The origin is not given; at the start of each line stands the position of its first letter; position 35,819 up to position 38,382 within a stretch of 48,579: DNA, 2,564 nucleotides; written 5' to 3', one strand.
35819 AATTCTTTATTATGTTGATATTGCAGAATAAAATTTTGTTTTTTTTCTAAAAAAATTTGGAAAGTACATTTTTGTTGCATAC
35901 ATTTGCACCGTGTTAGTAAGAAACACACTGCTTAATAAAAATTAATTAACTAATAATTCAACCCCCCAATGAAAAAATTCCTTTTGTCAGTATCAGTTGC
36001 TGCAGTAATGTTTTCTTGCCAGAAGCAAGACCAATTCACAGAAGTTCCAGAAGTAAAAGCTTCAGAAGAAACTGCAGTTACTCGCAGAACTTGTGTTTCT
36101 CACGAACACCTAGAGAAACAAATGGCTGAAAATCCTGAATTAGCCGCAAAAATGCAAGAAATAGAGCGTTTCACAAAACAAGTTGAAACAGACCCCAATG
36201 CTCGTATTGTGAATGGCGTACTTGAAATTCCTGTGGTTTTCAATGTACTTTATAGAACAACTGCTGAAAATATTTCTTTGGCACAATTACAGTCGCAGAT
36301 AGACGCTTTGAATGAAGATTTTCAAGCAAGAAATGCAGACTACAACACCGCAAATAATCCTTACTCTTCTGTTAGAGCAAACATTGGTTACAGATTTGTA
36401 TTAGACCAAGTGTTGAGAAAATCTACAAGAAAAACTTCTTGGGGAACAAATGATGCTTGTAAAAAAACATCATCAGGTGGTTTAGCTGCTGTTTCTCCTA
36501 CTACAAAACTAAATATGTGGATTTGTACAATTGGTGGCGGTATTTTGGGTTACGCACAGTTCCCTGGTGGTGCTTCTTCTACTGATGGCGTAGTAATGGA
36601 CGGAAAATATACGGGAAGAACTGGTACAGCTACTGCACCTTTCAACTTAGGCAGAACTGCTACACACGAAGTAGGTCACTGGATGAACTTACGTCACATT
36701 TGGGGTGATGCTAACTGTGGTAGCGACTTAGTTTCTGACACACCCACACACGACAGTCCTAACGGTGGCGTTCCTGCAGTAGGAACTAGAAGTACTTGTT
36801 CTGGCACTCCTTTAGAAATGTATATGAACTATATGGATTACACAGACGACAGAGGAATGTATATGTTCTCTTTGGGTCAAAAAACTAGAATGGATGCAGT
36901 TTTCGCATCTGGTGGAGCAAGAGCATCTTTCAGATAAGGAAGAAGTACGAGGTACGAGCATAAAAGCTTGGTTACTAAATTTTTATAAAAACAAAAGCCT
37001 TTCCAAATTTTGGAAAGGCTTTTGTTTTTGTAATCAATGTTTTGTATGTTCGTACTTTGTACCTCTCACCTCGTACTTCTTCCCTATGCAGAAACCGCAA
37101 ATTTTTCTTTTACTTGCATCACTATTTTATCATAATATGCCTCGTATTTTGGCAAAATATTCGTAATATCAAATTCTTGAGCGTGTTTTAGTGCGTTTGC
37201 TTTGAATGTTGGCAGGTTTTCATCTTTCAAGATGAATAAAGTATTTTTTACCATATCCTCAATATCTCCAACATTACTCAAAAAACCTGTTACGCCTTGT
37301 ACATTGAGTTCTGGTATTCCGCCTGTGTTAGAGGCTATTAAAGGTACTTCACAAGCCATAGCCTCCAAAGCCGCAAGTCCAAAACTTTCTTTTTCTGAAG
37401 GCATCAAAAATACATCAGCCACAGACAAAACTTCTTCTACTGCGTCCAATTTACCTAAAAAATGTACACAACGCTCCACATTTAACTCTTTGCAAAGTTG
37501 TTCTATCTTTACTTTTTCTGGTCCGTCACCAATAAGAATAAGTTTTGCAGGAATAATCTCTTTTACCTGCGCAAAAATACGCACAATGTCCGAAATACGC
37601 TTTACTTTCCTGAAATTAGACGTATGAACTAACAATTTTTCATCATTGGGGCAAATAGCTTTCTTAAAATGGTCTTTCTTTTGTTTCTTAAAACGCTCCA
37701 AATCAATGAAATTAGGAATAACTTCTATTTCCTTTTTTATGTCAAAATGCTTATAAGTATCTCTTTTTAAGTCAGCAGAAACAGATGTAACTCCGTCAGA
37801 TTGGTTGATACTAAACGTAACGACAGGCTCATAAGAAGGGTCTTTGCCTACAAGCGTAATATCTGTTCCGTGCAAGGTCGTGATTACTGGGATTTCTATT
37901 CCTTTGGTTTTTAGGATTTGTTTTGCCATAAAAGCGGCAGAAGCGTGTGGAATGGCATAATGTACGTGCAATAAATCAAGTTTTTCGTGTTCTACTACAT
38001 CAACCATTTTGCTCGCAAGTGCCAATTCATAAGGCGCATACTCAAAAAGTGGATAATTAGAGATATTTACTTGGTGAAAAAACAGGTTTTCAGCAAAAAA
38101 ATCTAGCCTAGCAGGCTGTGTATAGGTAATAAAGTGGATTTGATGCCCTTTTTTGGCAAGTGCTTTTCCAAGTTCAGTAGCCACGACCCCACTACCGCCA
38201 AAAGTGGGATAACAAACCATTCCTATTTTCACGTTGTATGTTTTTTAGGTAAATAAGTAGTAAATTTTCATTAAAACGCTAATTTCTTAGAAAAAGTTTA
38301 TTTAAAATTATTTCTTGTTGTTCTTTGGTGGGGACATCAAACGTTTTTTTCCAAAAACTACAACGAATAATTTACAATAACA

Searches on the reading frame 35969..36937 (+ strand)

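Call 32: search_protein_families(library=pfam, proteins=[window:35969-36937:+], max_evalue=0.001)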
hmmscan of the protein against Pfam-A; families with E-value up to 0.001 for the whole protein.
window:35969-36937:+ (322 aa): 1 family
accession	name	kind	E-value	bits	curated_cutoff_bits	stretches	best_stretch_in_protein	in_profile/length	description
PF05572.19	Peptidase_M43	-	2.9e-14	53.7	23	1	194-312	35-151/152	Pregnancy-associated plasma protein-A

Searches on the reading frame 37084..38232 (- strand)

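Call 32: search_protein_families(library=pfam, proteins=[window:37084-38232:-], max_evalue=0.001)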
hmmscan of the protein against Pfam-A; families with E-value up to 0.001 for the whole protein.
window:37084-38232:- (382 aa): 6 families
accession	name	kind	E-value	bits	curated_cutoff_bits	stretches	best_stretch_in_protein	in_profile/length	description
PF00534.26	Glycos_transf_1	-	5.4e-37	127.4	26.4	1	185-341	2-162/172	Glycosyl transferases group 1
PF13692.12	Glyco_trans_1_4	-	3.6e-31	108.8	27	1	199-337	2-142/142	Glycosyl transferases group 1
PF13439.12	Glyco_transf_4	-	5.8e-29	101.7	28.5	1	11-180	1-170/170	Glycosyltransferase Family 4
PF13579.12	Glyco_trans_4_4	-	8e-16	59.2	29.7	1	12-174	1-157/158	Glycosyl transferase 4-like domain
PF13477.12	Glyco_trans_4_2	-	1.5e-12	48.3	23.4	1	6-152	2-139/139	Glycosyl transferase 4-like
PF20706.3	GT4-conflict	-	1.2e-11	44.7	26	1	257-309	267-319/385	Family 4 Glycosyltransferase in conflict systems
